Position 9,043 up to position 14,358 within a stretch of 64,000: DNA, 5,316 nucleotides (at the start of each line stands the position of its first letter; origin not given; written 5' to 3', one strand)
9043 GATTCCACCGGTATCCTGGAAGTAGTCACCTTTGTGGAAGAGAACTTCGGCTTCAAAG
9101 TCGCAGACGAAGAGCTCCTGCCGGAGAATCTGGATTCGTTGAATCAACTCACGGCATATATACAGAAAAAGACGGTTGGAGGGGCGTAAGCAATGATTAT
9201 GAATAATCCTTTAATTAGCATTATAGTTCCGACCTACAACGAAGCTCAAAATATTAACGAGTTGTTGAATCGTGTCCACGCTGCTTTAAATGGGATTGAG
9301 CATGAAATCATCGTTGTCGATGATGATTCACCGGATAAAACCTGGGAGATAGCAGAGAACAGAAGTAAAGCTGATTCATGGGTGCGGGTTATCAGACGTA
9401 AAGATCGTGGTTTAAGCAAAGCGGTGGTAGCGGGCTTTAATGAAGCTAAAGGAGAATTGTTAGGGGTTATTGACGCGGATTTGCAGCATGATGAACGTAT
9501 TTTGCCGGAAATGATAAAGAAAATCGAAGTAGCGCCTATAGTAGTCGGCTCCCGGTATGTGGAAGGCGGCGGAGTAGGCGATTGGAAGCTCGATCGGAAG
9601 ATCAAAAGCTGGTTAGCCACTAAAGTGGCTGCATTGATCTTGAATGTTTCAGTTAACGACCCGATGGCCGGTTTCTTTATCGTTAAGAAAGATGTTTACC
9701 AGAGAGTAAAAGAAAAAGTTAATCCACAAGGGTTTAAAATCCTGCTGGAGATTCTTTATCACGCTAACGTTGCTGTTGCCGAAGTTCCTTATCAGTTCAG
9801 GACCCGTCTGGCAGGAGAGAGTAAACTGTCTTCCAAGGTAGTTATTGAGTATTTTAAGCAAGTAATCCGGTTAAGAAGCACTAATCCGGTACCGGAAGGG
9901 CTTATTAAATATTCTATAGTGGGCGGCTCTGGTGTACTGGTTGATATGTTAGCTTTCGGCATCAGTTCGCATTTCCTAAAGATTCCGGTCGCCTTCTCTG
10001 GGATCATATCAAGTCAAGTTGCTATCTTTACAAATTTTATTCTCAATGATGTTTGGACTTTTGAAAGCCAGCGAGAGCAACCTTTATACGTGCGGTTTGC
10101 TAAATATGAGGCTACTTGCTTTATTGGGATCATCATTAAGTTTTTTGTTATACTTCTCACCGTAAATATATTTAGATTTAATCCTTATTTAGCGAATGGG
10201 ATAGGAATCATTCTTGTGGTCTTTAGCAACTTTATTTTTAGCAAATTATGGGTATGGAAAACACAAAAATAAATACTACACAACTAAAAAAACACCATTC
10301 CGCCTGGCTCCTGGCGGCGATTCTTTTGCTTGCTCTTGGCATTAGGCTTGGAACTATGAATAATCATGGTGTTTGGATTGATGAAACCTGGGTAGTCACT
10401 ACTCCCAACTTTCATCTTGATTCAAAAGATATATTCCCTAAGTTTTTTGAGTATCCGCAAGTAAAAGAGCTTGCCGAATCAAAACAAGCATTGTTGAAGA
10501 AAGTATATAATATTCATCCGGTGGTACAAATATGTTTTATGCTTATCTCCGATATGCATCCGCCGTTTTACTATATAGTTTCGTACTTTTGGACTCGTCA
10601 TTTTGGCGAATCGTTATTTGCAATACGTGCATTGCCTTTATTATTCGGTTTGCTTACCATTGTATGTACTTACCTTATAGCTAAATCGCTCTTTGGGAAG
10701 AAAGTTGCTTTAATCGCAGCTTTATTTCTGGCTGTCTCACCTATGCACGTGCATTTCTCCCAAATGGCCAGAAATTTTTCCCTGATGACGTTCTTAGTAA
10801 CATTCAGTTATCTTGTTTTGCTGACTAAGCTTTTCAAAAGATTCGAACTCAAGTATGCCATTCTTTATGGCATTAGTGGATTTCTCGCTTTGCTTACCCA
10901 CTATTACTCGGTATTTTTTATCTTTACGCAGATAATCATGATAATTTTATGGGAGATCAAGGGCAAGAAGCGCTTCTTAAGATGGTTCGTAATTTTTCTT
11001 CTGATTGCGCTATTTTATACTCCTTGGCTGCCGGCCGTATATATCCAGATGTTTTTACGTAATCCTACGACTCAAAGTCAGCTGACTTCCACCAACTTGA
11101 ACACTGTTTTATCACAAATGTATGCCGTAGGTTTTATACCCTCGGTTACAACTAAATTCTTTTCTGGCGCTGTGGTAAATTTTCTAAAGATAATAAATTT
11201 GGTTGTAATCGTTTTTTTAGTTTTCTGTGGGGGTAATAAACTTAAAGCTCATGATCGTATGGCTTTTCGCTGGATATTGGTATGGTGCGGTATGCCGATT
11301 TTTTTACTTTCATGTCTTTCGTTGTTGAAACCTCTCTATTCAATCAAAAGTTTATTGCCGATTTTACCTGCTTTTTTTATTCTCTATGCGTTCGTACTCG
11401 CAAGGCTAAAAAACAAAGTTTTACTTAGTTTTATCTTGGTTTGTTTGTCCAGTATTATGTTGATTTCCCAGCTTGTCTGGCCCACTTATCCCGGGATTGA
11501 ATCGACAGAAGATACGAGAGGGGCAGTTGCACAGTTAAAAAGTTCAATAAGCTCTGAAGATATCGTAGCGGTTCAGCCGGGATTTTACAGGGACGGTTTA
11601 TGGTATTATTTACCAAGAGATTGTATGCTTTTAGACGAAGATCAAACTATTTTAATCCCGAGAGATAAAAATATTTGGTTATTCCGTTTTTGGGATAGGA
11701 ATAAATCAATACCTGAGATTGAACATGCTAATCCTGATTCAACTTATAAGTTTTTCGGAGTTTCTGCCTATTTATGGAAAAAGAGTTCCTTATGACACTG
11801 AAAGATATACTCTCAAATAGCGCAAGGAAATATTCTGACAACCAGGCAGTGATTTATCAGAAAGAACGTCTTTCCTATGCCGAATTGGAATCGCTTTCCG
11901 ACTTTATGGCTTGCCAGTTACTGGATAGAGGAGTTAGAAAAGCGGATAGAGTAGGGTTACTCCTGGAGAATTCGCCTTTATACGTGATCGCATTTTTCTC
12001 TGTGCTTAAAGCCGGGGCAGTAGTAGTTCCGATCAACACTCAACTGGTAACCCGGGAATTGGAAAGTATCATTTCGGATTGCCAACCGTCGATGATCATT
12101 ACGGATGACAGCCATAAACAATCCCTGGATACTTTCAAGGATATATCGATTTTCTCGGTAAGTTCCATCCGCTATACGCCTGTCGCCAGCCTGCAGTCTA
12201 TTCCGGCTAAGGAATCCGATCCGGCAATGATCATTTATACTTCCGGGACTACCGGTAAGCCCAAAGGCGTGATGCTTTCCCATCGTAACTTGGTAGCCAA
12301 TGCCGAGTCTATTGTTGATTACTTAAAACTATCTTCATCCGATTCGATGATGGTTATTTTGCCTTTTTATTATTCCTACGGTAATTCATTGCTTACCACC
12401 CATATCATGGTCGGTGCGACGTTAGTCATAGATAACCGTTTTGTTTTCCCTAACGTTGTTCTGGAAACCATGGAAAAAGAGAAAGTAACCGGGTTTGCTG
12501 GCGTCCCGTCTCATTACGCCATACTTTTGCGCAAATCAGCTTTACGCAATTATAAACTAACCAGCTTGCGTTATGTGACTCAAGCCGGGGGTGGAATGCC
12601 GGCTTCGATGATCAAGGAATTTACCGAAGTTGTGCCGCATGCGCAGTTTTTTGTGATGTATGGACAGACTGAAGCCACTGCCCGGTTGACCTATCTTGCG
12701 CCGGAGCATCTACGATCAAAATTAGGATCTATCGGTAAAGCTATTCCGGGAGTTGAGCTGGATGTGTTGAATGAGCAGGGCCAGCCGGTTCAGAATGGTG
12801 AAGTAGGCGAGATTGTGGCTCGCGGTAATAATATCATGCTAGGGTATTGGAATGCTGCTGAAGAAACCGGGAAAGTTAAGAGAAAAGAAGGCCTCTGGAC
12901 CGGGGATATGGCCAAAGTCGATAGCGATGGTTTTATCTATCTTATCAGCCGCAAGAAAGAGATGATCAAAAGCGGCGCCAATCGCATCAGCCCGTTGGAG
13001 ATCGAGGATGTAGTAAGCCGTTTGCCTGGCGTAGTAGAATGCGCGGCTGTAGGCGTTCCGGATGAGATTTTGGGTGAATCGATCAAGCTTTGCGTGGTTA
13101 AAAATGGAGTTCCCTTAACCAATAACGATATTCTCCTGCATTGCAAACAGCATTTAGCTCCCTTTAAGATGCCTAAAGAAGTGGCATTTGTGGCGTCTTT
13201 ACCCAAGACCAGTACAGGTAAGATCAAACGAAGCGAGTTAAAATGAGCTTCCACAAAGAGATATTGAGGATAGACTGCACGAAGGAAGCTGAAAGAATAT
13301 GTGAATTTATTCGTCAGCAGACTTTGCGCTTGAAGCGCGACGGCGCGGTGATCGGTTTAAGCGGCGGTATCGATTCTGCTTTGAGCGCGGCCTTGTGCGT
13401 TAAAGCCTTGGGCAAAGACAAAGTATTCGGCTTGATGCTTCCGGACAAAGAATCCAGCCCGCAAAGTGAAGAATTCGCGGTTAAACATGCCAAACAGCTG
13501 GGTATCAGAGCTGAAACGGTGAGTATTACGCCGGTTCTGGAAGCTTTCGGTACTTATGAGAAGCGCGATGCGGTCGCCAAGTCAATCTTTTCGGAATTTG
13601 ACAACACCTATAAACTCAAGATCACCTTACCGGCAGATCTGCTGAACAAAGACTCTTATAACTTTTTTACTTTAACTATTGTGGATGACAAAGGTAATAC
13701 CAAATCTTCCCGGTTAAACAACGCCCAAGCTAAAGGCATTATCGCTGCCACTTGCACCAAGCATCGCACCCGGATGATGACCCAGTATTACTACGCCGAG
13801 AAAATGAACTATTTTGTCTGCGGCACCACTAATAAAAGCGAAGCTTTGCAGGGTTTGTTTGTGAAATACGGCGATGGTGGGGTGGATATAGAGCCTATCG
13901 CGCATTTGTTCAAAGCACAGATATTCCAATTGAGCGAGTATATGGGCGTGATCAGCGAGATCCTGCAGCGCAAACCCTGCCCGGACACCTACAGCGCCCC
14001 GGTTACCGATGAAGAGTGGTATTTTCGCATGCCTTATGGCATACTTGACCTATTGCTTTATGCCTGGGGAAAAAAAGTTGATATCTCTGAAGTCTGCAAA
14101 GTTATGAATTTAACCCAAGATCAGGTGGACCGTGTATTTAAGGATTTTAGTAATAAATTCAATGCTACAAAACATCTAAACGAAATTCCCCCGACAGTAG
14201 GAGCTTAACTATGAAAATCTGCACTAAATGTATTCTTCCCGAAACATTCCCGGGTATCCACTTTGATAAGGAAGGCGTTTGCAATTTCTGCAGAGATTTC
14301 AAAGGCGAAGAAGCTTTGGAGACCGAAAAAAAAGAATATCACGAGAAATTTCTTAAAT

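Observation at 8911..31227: Exosortase-type accessory set with deviant catalytic motifs: ACP, acyl ligase, hydrolase pair, two AsnB paralogs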

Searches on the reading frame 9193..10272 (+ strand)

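Call 5: search_protein_families(library=ncbifam, proteins=[window:9193-10272:+], max_evalue=0.01)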
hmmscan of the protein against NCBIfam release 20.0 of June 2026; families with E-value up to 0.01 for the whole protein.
window:9193-10272:+ (359 aa): 23 families
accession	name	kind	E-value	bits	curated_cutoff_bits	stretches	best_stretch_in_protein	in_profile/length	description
NF047588.1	GlcsyltransPgfSStrep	equivalog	2.9e-18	66.1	500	1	8-226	3-219/308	glycosyltransferase PgfS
NF007986.1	PRK10714.1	equivalog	1.7e-17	63.4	529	1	8-253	8-251/316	undecaprenyl-phosphate 4-deoxy-4-formamido-L-arabinose transferase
TIGR03937.1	PgaC_IcaA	equivalog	1.1e-15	57.5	422.3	1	4-116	43-155/407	poly-beta-1,6-N-acetyl-D-glucosamine synthase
TIGR04283.1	glyco_like_mftF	equivalog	1.9e-15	57.1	182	1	8-110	1-96/221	TIGR04283 family arsenosugar biosynthesis glycosyltransferase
TIGR04182.1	glyco_TIGR04182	equivalog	1.1e-14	54.5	325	1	8-214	2-203/293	S-layer glycoprotein N-glycosyltransferase AglJ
NF041875.1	EPS_EpsD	equivalog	1.4e-13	51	370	1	8-108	1-101/325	exopolysaccharide biosynthesis glycosyltransferase EpsD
NF007482.0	PRK10073.1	equivalog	2.2e-13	49.9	423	1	3-109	3-104/334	glycosyltransferase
TIGR03965.1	mycofact_glyco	equivalog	1.2e-11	44.1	280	1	6-114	74-182/467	mycofactocin biosynthesis glycosyltransferase MftF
NF041391.1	DPhHxTase_Halo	equivalog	1.3e-11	43.9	375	1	14-212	3-192/213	dolichyl-phosphate hexose transferase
NF047683.1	TeichurnBiosyTuaG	equivalog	1.6e-11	44.3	400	1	1-102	1-102/252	teichuronic acid biosynthesis protein TuaG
NF038302.1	EPS_HpsE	equivalog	7.8e-11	41.5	300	1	8-98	3-98/307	hormogonium polysaccharide biosynthesis glycosyltransferase HpsE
NF010496.0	PRK13915.1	equivalog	4.7e-09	35.8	262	1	7-110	32-137/307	glucosyl-3-phosphoglycerate synthase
NF058614.1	PPMAGASynPpgS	equivalog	2.9e-08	33.4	370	1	10-179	4-172/226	polyprenyl-phospho-N-acetylgalactosaminyl synthase PpgS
TIGR03469.1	HpnB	hypoth_equivalog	1.1e-07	31.3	379.25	1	5-120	43-169/386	hopene-associated glycosyltransferase HpnB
NF045692.1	OglycostaseCruG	equivalog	1.7e-07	30.5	600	1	8-111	43-152/386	2'-O-glycosyltransferase CruG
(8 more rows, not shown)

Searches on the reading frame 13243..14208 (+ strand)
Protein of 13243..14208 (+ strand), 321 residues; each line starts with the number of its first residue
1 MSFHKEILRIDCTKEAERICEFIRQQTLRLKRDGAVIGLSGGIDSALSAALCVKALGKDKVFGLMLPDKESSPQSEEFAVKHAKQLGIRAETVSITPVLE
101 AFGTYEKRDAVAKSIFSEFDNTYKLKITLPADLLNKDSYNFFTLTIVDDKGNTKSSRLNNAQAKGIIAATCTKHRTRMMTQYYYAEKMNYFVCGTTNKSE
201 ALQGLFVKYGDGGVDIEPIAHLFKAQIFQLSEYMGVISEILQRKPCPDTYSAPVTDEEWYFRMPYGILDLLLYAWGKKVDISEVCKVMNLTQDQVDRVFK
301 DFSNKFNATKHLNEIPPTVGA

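Call 5: search_protein_families(library=ncbifam, proteins=[window:13243-14208:+], max_evalue=0.01)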
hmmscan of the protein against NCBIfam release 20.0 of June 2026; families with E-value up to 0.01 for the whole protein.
window:13243-14208:+ (321 aa): 12 families
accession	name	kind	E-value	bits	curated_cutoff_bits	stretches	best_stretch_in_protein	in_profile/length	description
NF002048.0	PRK00876.1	subfamily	3.1e-118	394.3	313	1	3-319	7-323/330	NAD(+) synthase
NF010587.0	PRK13980.1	equivalog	3.5e-61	206.7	255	2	168-303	112-246/267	NAD+ synthase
TIGR00552.1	nadE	equivalog_domain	3.4e-50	170.6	63.65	2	118-292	58-232/251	NAD(+) synthase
NF001979.1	PRK00768.1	equivalog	9.2e-28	97.5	250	2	169-288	132-250/266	NAD(+) synthase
NF010588.0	PRK13981.1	equivalog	2.1e-27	95.8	479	2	33-104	286-357/546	NAD+ synthase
NF000848.1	PRK00074.1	equivalog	4.5e-09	35.4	400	1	19-65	200-246/512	glutamine-hydrolyzing GMP synthase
TIGR00884.1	guaA_Cterm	equivalog_domain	3.2e-08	33.3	338.75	1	27-65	11-48/310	glutamine-hydrolyzing GMP synthase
TIGR00268.2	TIGR00268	equivalog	1.8e-06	27.4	150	1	34-96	15-77/259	ATP-dependent sacrificial sulfur transferase LarE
NF002730.0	PRK02628.1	equivalog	3.5e-06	25.5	473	1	29-99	356-431/677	NAD(+) synthase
NF001138.1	PRK00143.1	equivalog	0.00058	18.9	284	1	36-94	3-67/345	tRNA 2-thiouridine(34) synthase MnmA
TIGR01536.1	asn_synth_AEB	equivalog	0.0016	17.5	267.1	1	38-96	258-316/517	asparagine synthase (glutamine-hydrolyzing)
TIGR00364.1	TIGR00364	equivalog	0.0035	16.9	150.3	0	35-97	1-61/201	7-cyano-7-deazaguanine synthase QueC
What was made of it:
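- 13243..14208 (+): NadE-like PP-loop ATP-dependent amidating enzyme. It carries a roughly 70-aa insertion relative to solved NadE structures. NF002048 scores 394.3 bits, above the 313 cut-off (call 5).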

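Call 20: search_protein_families(library=pfam, proteins=[window:13243-14208:+], max_evalue=0.01)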
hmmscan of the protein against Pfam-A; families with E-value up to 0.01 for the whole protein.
window:13243-14208:+ (321 aa): 1 family
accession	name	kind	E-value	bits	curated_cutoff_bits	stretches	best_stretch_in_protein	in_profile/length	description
PF02540.23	NAD_synthase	-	1.4e-54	185.3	21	2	161-301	93-231/242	NAD synthase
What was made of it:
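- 13243..14208 (+): Pfam NAD_synthase matches (call 20).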

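Call 71: search_solved_structures(query=window:13243-14208:+, max_evalue=0.00001, show_alignments=1)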
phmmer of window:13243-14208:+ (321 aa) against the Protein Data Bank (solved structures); distinct sequences matched with E-value up to 0.00001: 19.
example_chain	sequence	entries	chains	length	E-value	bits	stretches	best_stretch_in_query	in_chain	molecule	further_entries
2e18_A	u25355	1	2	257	1.7e-33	119.2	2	174-300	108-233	NH(3)-dependent NAD(+) synthetase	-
3fiu_A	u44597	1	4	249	9.4e-26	93.8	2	166-258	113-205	NH(3)-dependent NAD(+) synthetase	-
3p52_A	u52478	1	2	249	1.3e-25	93.3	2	10-105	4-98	NH(3)-dependent NAD(+) synthetase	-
1xng_A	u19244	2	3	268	2.3e-20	76.1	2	175-272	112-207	NH(3)-dependent NAD(+) synthetase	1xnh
4q16_A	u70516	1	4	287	4.4e-16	62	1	172-278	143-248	NH(3)-dependent NAD(+) synthetase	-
3n05_A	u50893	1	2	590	5.6e-16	61.7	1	34-102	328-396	NH(3)-dependent NAD(+) synthetase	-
1ee1_A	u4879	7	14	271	1.1e-14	57.4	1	172-280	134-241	NH(3)-DEPENDENT NAD(+) SYNTHETASE | NAD SYNTHETASE | PROTEIN (NAD SYNTHETASE)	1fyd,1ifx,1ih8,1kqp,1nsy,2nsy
3dpi_A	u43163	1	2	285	1.2e-14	57.3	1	172-279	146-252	NAD+ synthetase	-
5wp0_A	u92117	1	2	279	7.1e-14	54.8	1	171-289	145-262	NH(3)-dependent NAD(+) synthetase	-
4f4h_A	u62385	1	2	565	3.2e-13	52.6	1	33-103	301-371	Glutamine dependent NAD+ synthetase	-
3q4g_A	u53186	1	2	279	3.9e-13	52.4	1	172-282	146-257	NH(3)-dependent NAD(+) synthetase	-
5kha_A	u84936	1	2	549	5.1e-13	51.9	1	32-102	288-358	Glutamine-dependent NAD+ synthetase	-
2pz8_A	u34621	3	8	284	5.7e-13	51.8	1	172-283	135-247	NH(3)-dependent NAD(+) synthetase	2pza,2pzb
1wxe_A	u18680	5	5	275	1.6e-12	50.3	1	172-269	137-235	NH(3)-dependent NAD(+) synthetase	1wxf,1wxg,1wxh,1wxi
6kv3_A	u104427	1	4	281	4.1e-12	49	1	172-278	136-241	NH(3)-dependent NAD(+) synthetase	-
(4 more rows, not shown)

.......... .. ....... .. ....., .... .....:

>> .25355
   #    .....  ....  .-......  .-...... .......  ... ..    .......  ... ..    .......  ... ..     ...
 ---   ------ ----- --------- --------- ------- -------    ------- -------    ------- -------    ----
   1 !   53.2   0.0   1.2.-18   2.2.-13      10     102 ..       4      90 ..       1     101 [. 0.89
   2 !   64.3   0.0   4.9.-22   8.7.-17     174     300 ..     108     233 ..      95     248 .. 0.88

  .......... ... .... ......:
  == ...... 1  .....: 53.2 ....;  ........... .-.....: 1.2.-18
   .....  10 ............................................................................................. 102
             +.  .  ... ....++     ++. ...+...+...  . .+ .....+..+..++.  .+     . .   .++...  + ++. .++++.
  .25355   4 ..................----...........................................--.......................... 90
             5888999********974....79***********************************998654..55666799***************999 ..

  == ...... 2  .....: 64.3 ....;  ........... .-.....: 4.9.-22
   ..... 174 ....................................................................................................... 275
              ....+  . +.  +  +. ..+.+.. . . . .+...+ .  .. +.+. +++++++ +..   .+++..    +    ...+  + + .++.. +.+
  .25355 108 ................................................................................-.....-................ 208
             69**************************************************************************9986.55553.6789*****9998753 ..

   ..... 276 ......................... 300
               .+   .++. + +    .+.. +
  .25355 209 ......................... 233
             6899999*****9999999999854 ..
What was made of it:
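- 13243..14208 (+): Aligned to PDB 2e18 (call 71).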
